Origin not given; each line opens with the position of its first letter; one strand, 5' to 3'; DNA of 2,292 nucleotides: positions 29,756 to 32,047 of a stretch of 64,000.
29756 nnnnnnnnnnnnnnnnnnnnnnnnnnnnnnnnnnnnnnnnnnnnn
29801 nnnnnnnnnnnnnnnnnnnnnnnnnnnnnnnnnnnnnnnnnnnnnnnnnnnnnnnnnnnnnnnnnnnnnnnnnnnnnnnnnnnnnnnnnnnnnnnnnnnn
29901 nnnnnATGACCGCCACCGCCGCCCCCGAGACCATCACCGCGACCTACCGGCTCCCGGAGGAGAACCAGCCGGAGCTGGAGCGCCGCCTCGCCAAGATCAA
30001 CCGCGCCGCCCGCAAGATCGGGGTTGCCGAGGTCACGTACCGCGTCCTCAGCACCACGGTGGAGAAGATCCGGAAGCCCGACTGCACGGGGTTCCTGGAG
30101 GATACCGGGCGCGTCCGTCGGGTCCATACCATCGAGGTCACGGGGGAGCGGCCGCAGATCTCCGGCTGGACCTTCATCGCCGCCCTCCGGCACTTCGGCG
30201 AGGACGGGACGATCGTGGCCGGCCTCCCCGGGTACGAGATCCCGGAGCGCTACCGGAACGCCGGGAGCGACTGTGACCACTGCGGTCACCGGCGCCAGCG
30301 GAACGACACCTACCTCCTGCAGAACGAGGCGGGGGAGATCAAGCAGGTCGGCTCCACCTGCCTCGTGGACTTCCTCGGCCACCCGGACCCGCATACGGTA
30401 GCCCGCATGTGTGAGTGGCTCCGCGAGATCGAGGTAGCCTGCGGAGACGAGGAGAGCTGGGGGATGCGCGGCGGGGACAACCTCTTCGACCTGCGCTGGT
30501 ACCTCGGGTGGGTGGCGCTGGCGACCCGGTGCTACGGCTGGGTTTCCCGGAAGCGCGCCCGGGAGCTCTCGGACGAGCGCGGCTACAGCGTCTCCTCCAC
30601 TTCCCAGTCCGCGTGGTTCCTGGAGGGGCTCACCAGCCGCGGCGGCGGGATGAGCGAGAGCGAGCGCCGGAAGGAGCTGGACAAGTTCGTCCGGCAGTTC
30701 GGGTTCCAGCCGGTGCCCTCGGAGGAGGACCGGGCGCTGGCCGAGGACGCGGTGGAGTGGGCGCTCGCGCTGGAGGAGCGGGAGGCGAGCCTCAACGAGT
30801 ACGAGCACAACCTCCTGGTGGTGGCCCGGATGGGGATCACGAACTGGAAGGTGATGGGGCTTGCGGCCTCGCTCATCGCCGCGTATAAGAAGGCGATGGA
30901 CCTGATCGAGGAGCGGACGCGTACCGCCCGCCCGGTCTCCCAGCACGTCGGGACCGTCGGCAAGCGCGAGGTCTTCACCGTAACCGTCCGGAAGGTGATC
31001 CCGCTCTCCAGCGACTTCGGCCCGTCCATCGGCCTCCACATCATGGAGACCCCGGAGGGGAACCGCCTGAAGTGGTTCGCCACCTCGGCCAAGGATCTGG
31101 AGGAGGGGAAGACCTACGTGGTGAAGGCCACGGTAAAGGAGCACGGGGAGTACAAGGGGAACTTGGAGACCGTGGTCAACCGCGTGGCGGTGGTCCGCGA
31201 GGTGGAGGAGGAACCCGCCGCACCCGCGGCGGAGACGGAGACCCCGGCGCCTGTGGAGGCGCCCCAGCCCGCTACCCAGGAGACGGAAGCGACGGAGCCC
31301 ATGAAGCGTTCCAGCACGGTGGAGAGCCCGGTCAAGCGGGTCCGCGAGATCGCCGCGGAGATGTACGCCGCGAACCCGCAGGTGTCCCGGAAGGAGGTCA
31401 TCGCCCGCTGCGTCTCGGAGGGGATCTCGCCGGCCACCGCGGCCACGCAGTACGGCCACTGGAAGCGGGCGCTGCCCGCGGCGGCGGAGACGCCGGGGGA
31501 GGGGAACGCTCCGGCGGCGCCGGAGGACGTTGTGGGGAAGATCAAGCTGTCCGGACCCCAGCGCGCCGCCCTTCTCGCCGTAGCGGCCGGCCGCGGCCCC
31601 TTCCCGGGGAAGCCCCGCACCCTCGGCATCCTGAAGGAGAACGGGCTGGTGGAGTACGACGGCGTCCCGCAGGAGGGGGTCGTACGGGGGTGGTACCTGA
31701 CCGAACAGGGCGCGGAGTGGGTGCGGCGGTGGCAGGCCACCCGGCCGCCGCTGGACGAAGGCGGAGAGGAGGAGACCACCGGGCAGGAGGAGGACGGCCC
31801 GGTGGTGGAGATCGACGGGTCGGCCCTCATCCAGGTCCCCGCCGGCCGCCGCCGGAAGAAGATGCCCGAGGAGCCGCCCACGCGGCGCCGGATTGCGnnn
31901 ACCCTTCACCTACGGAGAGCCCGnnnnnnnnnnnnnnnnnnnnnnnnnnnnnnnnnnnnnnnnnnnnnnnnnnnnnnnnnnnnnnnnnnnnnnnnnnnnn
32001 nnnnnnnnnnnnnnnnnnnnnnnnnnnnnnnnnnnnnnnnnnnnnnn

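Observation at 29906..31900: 664-aa orphan protein as sole large ORF of antisense island 2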

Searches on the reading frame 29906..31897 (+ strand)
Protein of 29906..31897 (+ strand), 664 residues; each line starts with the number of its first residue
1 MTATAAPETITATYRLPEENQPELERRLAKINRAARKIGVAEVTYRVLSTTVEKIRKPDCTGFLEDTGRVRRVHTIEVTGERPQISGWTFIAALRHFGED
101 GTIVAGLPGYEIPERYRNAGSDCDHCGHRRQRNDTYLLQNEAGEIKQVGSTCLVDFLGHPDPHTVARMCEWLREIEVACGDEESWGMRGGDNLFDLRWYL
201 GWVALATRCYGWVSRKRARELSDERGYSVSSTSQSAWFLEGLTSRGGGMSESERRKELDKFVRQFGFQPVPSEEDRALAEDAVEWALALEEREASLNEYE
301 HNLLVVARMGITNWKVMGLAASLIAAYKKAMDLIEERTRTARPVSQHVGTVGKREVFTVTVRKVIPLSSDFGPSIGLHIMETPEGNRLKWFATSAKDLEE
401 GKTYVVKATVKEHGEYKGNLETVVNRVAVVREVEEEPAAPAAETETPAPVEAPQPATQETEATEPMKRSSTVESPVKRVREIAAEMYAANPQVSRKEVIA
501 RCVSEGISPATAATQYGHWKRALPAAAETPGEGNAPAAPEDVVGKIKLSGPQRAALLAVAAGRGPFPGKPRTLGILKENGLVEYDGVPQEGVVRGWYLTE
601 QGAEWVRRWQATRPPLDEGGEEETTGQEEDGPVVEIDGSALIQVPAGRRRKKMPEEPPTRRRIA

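Call 5: search_protein_families(library=pfam, proteins=[window:29906-31897:+], max_evalue=1)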
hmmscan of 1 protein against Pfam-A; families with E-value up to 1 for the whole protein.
window:29906-31897:+ (664 aa): 0 families

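Call 6: search_protein_families(library=phrogs, proteins=[window:29906-31897:+], max_evalue=0.1)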
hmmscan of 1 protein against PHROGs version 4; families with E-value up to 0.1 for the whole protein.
window:29906-31897:+ (664 aa): 8 families
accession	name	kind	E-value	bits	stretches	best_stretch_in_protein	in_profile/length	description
phrog_2319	-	unknown function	8.6e-75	253.4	1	12-430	4-397/399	-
phrog_27218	-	unknown function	3.8e-13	50.7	1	330-429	94-189/192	-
phrog_3628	-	unknown function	2.8e-11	44.1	1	339-430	164-256/257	-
phrog_30451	-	unknown function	6.7e-08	33.3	1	330-429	173-279/287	-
phrog_4095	-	unknown function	4e-07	30.9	1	293-434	84-229/234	-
phrog_7864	-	unknown function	5.2e-07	30.6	1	428-522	143-239/242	-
phrog_7665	-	unknown function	0.035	15.2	1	546-611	2-61/65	-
phrog_2300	-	unknown function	0.052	14.3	1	401-544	132-281/347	-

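Call 7: search_solved_structures(query=window:29906-31897:+, max_evalue=10)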
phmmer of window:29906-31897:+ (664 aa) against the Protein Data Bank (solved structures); distinct sequences matched with E-value up to 10: 5.
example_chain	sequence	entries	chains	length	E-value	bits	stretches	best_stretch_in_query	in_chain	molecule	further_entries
4ka4_A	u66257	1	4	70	0.31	12.8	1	527-585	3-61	Z-DNA-binding protein 1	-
4cdp_A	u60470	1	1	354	0.91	11.2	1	291-382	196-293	PUTATIVE HEME/HEMOGLOBIN TRANSPORT PROTEIN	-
1u9t_A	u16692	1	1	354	0.93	11.2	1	291-382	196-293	putative heme/hemoglobin transport protein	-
7ajq_A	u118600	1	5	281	1.6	10.4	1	437-484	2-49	Biopolymer transport protein ExbB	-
6ye4_A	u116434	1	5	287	1.6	10.4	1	437-484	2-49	Biopolymer transport protein ExbB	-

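Call 9: search_dna_similar(query=window:29906-31897:+, collection=phages, mode=protein, max_rows=40, rows=spread)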
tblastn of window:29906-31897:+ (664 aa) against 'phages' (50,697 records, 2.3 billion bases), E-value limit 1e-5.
Records with a match: 188; places in all: 188; records where one place covers at least 80% of the query: 0.
Best place of each record, by identity: <60% 188.
By first word of the organism name: Vibrio 117; Caulobacter 22; Aeromonas 11; Erwinia 4; Streptomyces 4; Cronobacter 4; Gordonia 3; Pseudomonas 3; Stenotrophomonas 3; Rhodococcus 2; and 13 more.
By host as written in the record: - 81; Vibrio parahaemolyticus 8; Aeromonas salmonicida 7; Caulobacter crescentus 6; Caulobacter crescentus NA1000 6; Caulobacter vibrioides CB15 5; Vibrio sp. 4; Caulobacter vibrioides 4; and 42 more.
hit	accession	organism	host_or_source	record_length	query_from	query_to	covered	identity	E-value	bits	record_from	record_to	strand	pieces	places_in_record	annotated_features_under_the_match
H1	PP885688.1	Tunturiibacter phage Tunturi_5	Tunturiibacter psychrotolerans X4BP1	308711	14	418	61%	30.6%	1e-44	178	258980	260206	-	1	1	RecT-like ssDNA annealing protein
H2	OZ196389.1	Vibrio phage D490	Seawater and oysters mix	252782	14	418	61%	28.6%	8e-27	123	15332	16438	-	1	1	hypothetical protein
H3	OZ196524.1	Vibrio phage K491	Seawater and oysters mix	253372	14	418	61%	28.6%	8e-27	123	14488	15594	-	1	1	hypothetical protein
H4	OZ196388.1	Vibrio phage D485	Seawater and oysters mix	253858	14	418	61%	28.6%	1e-26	122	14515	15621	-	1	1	hypothetical protein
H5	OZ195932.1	Vibrio phage D481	Seawater and oysters mix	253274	22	418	60%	28.5%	1e-23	112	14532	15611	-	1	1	hypothetical protein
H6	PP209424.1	Vibrio phage EniLVp02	Vibrio parahaemolyticus TA01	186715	16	418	61%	26.7%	2e-19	100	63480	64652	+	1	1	hypothetical protein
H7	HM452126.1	Aeromonas phage phiAS5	Aeromonas salmonicida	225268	15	418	61%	26.3%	3e-23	111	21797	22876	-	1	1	hypothetical protein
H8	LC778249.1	Aeromonas phage phiWae14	urban sewage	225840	15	418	61%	26.1%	1e-23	113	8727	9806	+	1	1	hypothetical protein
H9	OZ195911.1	Vibrio phage K476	Seawater and oysters mix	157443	15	418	61%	26.0%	5e-20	101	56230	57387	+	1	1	hypothetical protein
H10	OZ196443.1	Vibrio phage K475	Seawater and oysters mix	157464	15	418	61%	26.0%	5e-20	101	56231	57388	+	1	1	hypothetical protein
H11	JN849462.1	Vibrio phage phi-pp2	Vibrio parahaemolyticus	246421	14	417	61%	25.9%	3e-29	130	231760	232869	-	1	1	hypothetical protein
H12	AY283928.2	Vibrio phage KVP40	-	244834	14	417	61%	25.7%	2e-28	128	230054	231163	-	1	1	hypothetical protein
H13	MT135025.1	Vibrio phage V07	Vibrio parahaemolyticus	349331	14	417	61%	25.7%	2e-28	127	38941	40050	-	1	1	hypothetical protein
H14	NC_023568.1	Vibrio phage VH7D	Vibrio harveyi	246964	14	417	61%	25.6%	4e-27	124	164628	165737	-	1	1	none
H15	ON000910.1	Vibrio phage XZ1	Vibrio alginolyticus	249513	14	417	61%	25.6%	4e-27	124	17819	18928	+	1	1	hypothetical protein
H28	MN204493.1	Streptomyces phage Zuko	Streptomyces griseofuscus ATCC 23916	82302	71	413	52%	28.1%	1e-18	97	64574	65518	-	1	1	84: hypothetical protein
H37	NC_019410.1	Caulobacter virus Karma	Caulobacter crescentus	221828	111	417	46%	24.6%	6e-12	76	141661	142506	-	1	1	hypothetical protein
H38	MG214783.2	Sinorhizobium phage HMSP1-Susan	Sinorhizobium meliloti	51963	335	418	13%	46.1%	2e-9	67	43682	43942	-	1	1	hypothetical protein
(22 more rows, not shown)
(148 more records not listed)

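Call 11: find_homologous_proteins(query=window:29906-31897:+, max_evalue=0.001)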
Query window:29906-31897:+ (664 aa): 38 proteins with E <= 0.001 among 8000 candidates.
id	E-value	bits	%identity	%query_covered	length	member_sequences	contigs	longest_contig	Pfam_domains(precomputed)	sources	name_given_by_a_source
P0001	0.0e+0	1503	100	100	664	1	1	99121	-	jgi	jgi:uncharacterized protein (DUF2147 family)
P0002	4.3e-149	516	57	66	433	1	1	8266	-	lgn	-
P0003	1.7e-141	491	55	66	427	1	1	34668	-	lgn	-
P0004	4.9e-72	262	39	64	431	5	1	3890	-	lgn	-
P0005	7.2e-69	251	34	64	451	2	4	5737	-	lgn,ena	-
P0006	1.3e-67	247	38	64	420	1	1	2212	-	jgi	jgi:hypothetical protein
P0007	8.4e-67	244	37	63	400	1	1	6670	-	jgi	jgi:hypothetical protein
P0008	5.7e-61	225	36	65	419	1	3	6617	-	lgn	-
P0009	3.6e-60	222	34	64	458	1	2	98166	-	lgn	-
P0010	2.0e-58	217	34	63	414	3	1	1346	-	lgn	-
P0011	5.6e-57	212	35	64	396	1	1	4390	-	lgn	-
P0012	6.3e-57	212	34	66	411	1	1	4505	-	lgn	-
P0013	1.8e-56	210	34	64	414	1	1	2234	-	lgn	-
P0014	2.9e-56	210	35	63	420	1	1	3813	-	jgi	jgi:hypothetical protein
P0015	2.2e-55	207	32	65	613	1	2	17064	-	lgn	-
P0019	1.1e-53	201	33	65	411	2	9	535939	-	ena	-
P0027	3.4e-48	183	35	55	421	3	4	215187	-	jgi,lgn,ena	-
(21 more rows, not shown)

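Call 17: find_encoding_contigs(protein=P0001, flank=10000, max_places=3)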
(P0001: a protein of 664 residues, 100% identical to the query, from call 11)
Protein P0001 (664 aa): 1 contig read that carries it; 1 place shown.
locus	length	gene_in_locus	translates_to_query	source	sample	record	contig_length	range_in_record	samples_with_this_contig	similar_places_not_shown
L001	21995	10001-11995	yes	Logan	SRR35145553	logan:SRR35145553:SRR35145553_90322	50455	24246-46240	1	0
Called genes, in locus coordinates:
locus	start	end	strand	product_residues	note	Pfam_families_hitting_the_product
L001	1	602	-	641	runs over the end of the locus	PF04233:Phage_Mu_F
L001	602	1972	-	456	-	PF04860:Phage_portal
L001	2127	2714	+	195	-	-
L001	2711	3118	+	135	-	-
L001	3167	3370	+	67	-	-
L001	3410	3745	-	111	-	-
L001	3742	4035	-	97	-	-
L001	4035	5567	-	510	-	-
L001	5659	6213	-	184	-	-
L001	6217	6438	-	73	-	-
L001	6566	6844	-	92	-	-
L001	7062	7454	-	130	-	-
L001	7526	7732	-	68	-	-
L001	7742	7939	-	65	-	-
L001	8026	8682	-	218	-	-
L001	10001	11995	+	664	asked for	-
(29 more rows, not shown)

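Call 26: get_annotated_region(hit=H1, flank=6000)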
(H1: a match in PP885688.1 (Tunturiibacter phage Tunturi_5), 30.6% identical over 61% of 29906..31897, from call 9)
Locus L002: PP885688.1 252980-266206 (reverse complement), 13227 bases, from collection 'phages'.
description: Tunturiibacter phage Tunturi_5, complete genome.
organism: Tunturiibacter phage Tunturi_5 (NCBI taxid 3378199)
taxonomy: Viruses; Duplodnaviria; Heunggongvirae; Uroviricota; Caudoviricetes
host: Tunturiibacter psychrotolerans X4BP1; source: soil; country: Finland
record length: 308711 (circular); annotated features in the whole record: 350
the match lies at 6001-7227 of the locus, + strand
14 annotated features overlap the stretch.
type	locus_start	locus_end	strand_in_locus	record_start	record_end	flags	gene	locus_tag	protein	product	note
CDS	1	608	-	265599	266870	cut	-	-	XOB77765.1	minor tail protein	ORF322; gp322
CDS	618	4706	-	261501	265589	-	-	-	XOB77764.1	MutT/NUDIX hydrolase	ORF321; gp321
CDS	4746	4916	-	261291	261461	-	-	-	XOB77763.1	hypothetical protein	ORF320; gp320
CDS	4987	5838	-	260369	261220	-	-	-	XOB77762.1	head-tail connector protein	ORF319; gp319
CDS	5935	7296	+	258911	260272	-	-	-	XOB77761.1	RecT-like ssDNA annealing protein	ORF318; gp318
CDS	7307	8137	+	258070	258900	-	-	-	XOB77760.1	hypothetical protein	ORF317; gp317; DefenseFinder protein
CDS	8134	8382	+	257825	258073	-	-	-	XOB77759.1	hypothetical protein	ORF316; gp316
CDS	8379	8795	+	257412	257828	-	-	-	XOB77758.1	hypothetical protein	ORF315; gp315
CDS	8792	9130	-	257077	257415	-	-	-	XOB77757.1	hypothetical protein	ORF314; gp314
CDS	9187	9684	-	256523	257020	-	-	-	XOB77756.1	hypothetical protein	ORF313; gp313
CDS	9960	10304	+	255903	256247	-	-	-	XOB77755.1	hypothetical protein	ORF312; gp312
CDS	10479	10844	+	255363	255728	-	-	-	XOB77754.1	HNH endonuclease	ORF311; gp311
CDS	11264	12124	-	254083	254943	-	-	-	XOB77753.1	hypothetical protein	ORF310; gp310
CDS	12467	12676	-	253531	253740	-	-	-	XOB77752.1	hypothetical protein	ORF309; gp309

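Call 27: get_annotated_region(hit=H28, flank=6000)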
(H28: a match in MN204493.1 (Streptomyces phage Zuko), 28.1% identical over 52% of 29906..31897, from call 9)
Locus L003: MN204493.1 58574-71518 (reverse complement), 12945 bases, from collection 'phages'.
description: Streptomyces phage Zuko, complete genome.
organism: Streptomyces phage Zuko (NCBI taxid 2601695)
taxonomy: Viruses; Duplodnaviria; Heunggongvirae; Uroviricota; Caudoviricetes; Zukovirus; Zukovirus zuko
host: Streptomyces griseofuscus ATCC 23916; source: soil; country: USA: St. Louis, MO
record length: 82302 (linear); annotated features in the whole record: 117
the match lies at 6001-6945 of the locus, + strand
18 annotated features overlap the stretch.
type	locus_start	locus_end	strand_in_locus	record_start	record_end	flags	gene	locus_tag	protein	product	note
CDS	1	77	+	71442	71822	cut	95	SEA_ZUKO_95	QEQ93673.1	hypothetical protein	-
CDS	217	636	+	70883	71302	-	94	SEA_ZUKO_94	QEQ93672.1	hypothetical protein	-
CDS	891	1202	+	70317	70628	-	93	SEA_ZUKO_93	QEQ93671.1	hypothetical protein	-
CDS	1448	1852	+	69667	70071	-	92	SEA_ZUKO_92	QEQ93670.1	hypothetical protein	-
CDS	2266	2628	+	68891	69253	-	91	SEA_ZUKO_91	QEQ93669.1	hypothetical protein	-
CDS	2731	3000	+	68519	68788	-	90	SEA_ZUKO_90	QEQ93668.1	hypothetical protein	-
CDS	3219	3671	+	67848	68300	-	89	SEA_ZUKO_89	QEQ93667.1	hypothetical protein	-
CDS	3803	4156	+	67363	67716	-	88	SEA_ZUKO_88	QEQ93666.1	hypothetical protein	-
CDS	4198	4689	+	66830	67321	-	87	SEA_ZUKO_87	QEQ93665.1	hypothetical protein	-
CDS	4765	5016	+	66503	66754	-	86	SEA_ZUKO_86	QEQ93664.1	hypothetical protein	-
CDS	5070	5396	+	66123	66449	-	85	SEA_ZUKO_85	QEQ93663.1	hypothetical protein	-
CDS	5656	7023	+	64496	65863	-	84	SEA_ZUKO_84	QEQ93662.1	hypothetical protein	-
CDS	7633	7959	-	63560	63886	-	83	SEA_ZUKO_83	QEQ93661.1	nuclease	-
CDS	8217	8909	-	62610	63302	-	82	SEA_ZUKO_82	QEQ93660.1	hypothetical protein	-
CDS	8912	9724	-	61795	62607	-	81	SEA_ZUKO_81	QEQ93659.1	RecA-like DNA recombinase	-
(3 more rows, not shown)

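Call 30: search_protein_families(library=ncbifam, proteins=[window:29906-31897:+], max_evalue=1)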
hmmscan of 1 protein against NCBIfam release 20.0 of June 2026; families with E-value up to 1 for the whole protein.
window:29906-31897:+ (664 aa): 2 families
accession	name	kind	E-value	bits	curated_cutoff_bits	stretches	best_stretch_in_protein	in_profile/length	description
NF005553.0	PRK07217.1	subfamily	0.00073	19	353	1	386-437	116-165/311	replication factor A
NF033930.1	pneumo_PspA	exception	0.09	11.5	850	1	412-481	338-409/659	pneumococcal surface protein A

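Call 31: search_protein_families(library=padloc, proteins=[window:29906-31897:+], max_evalue=1)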
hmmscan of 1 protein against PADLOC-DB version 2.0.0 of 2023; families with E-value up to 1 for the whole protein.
window:29906-31897:+ (664 aa): 0 families

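Call 35: get_annotated_region(hit=H12, flank=5000)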
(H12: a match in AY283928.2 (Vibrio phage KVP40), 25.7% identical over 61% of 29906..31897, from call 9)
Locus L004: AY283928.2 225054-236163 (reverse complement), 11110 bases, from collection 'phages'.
description: Bacteriophage KVP40, complete genome.
organism: Vibrio phage KVP40 (NCBI taxid 75320)
taxonomy: Viruses; Duplodnaviria; Heunggongvirae; Uroviricota; Caudoviricetes; Straboviridae; Schizotequatrovirus; Schizotequatrovirus KVP40
host: -; source: -; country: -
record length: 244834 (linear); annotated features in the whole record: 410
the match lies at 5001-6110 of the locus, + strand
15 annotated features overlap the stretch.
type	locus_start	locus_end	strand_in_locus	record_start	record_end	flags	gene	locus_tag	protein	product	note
CDS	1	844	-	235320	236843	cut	uvsW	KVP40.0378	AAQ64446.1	UvsW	RNA-DNA and DNA-DNA helicase, ATPase; UV repair and recombination protein; identified by match to PFAM protein family ...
CDS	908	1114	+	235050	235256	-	-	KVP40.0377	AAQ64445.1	hypothetical protein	identified by Glimmer2; putative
CDS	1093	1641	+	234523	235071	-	-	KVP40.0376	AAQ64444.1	hypothetical protein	identified by Glimmer2; putative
CDS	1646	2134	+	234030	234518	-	-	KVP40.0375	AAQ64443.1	hypothetical protein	identified by Glimmer2; putative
CDS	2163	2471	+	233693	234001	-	-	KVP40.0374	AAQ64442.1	hypothetical protein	identified by Glimmer2; putative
CDS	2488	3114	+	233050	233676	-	-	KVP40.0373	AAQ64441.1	hypothetical protein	identified by Glimmer2; putative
CDS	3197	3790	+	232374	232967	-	-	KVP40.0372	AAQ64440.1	hypothetical protein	identified by Glimmer2; putative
CDS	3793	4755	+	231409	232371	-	-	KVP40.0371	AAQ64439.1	hypothetical protein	identified by match to PFAM protein family HMM PF05480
CDS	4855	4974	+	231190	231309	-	-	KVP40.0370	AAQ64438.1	hypothetical protein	identified by Glimmer2; putative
CDS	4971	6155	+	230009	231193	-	-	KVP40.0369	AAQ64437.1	hypothetical protein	identified by Glimmer2; putative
CDS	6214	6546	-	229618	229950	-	-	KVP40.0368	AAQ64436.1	hypothetical protein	identified by Glimmer2; putative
CDS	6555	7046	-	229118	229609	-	inh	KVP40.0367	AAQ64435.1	Inh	inhibitor of prohead protease gp21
CDS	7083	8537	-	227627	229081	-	-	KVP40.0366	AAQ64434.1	hypothetical protein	identified by Glimmer2; putative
CDS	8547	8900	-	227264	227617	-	-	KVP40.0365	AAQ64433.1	hypothetical protein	identified by Glimmer2; putative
CDS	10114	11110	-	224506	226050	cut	23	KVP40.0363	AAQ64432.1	gp23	major head protein; cleaved by gp21 protease; similar to GP:3046859; identified by sequence similarity; putative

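Call 36: get_annotated_region(hit=H37, flank=5000)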
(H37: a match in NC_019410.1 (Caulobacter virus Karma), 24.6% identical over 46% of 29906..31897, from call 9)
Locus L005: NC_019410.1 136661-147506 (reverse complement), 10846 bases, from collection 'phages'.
description: Caulobacter phage CcrKarma, complete genome.
organism: Caulobacter virus Karma (NCBI taxid 1211641)
taxonomy: Viruses; Duplodnaviria; Heunggongvirae; Uroviricota; Caudoviricetes; Dolichocephalovirinae; Shapirovirus
host: Caulobacter crescentus; source: surface water; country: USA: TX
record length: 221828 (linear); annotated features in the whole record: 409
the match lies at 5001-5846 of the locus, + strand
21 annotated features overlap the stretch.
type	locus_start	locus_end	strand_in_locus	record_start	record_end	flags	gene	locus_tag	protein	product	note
CDS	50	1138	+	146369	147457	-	-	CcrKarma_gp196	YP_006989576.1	hypothetical protein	-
CDS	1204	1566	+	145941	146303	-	-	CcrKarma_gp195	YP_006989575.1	hypothetical protein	-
CDS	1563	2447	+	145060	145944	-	-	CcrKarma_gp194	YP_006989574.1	hypothetical protein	-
CDS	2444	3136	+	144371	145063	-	-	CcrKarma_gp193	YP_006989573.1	hypothetical protein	-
CDS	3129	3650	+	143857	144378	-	-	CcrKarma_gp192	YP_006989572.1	hypothetical protein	-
CDS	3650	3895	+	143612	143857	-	-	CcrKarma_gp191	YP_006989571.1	hypothetical protein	-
CDS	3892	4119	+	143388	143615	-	-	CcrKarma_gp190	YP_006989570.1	hypothetical protein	-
CDS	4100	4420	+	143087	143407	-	-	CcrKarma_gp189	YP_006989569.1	hypothetical protein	-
CDS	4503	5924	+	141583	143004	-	-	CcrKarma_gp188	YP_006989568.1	hypothetical protein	-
CDS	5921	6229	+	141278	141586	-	-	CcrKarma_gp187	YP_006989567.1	hypothetical protein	-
CDS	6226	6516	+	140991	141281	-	-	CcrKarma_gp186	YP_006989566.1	hypothetical protein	-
CDS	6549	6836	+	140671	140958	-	-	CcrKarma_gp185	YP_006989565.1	hypothetical protein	-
CDS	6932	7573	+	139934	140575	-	-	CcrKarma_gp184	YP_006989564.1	hypothetical protein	-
CDS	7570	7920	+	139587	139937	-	-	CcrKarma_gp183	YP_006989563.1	hypothetical protein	-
CDS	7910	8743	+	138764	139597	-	-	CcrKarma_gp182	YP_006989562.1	putative band 7 lipoprotein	-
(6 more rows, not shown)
